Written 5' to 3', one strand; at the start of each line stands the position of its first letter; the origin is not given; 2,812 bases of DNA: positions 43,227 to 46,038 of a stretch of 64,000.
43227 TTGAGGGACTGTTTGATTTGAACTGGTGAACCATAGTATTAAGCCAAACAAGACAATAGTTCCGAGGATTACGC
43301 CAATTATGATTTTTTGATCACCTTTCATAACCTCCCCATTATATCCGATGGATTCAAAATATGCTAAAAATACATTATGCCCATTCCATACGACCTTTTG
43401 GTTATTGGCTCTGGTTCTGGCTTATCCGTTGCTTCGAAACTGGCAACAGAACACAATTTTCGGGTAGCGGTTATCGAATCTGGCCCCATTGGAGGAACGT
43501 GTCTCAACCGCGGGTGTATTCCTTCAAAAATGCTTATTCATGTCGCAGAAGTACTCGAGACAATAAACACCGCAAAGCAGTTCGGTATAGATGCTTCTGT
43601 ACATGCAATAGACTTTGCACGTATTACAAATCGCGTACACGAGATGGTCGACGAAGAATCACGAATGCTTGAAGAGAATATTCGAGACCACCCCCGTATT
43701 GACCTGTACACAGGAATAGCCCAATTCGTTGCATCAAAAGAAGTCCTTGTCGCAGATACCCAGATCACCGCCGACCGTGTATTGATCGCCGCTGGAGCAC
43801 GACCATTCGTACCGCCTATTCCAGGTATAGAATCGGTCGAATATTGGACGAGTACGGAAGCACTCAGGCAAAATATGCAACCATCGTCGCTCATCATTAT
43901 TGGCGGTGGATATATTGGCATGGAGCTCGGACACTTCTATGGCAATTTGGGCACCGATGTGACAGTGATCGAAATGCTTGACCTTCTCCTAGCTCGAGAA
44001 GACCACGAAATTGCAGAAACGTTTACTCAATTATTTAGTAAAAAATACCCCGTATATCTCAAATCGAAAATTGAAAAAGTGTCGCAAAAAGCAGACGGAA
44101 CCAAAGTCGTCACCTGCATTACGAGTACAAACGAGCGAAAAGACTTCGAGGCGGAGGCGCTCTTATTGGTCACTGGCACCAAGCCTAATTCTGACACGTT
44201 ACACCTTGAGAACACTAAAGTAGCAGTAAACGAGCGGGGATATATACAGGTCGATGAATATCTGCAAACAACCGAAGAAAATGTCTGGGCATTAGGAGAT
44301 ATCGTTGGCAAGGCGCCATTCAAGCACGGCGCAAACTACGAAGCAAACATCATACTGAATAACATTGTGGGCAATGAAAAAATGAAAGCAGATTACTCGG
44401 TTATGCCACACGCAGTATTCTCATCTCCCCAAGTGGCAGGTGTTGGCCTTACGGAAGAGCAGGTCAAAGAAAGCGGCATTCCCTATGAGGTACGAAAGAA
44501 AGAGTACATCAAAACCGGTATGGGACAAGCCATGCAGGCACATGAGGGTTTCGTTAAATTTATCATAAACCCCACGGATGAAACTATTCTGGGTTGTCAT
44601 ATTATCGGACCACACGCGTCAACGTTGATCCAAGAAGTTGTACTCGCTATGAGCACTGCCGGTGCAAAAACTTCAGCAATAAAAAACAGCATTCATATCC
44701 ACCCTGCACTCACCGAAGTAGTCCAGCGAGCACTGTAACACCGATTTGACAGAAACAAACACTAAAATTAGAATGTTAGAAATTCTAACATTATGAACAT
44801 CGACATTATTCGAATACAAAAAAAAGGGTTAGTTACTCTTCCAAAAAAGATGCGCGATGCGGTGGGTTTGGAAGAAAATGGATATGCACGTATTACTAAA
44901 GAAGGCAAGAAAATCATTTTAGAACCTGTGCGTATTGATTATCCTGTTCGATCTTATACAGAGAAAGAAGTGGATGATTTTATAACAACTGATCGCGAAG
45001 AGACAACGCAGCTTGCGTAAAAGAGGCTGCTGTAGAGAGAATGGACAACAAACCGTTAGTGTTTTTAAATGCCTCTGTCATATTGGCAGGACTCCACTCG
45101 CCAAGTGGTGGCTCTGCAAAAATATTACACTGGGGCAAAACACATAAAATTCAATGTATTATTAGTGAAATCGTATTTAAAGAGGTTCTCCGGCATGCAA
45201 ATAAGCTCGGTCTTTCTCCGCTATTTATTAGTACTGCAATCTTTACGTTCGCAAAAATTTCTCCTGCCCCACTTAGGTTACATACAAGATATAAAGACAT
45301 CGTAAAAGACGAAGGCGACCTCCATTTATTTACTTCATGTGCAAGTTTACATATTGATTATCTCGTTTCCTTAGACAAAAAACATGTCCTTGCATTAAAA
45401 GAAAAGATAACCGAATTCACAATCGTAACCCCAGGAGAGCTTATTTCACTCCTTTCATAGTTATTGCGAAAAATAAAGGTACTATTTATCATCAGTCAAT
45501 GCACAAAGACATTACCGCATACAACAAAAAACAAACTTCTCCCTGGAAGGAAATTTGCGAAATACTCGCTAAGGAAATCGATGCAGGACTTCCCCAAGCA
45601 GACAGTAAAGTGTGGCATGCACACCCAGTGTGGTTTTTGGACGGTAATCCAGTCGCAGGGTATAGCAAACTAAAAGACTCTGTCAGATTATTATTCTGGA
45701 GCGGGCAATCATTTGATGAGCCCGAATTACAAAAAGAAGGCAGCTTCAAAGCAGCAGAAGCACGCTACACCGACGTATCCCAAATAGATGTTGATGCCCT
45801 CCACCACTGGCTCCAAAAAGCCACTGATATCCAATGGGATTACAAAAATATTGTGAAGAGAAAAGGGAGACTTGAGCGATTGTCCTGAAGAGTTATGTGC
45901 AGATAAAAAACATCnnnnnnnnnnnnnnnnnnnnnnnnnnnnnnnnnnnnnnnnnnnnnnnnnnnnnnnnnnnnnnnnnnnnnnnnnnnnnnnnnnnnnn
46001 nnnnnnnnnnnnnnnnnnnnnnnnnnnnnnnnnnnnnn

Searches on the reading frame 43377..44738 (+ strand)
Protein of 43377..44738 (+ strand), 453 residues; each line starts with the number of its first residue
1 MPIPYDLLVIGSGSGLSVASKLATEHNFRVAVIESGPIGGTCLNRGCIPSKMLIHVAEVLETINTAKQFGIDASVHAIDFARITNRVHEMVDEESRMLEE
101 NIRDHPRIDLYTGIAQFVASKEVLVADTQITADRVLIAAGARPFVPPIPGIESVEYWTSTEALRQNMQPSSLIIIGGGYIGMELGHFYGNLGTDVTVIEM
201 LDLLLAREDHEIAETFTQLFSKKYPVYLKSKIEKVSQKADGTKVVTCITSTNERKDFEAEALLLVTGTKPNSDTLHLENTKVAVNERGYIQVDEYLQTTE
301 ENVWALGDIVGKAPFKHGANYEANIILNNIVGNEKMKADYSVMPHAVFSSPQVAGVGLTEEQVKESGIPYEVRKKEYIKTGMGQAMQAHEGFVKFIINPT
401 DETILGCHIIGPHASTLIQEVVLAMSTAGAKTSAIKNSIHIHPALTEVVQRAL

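Call 17: search_protein_families(library=pfam, proteins=[window:43377-44738:+])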
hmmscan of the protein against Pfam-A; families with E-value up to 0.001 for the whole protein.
window:43377-44738:+ (453 aa): 6 families
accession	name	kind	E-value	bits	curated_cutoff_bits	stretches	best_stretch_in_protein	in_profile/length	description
PF07992.20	Pyr_redox_2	-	1.7e-59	202.1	26.1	1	5-313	1-281/291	Pyridine nucleotide-disulphide oxidoreductase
PF02852.28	Pyr_redox_dim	-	2e-28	99.2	25.3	1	343-452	1-109/110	Pyridine nucleotide-disulphide oxidoreductase, dimerisation domain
PF00070.33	Pyr_redox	-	8.4e-18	65.1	22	1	172-246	2-79/82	Pyridine nucleotide-disulphide oxidoreductase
PF13738.12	Pyr_redox_3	-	1.5e-08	34.7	30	1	122-302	115-300/305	Pyridine nucleotide-disulphide oxidoreductase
PF13450.12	NAD_binding_8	-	1.1e-05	26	21.9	0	9-42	1-35/68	NAD(P)-binding Rossmann-like domain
PF13434.12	Lys_Orn_oxgnase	-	0.00014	21.6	21.3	0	126-185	142-204/339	L-lysine 6-monooxygenase/L-ornithine 5-monooxygenase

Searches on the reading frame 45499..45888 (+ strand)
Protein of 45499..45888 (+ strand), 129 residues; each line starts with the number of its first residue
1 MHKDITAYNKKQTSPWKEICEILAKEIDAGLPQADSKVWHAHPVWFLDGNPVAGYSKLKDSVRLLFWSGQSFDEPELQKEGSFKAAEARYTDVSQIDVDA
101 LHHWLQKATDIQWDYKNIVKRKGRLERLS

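Call 65: search_protein_families(library=pfam, proteins=[window:45499-45888:+], max_evalue=0.00001)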
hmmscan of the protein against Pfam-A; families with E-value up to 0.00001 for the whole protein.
window:45499-45888:+ (129 aa): 1 family
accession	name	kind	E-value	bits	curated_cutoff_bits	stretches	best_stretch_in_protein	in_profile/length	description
PF08818.16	DUF1801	-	2.2e-08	34.8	27.2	1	16-108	1-84/85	Domain of unknown function (DU1801)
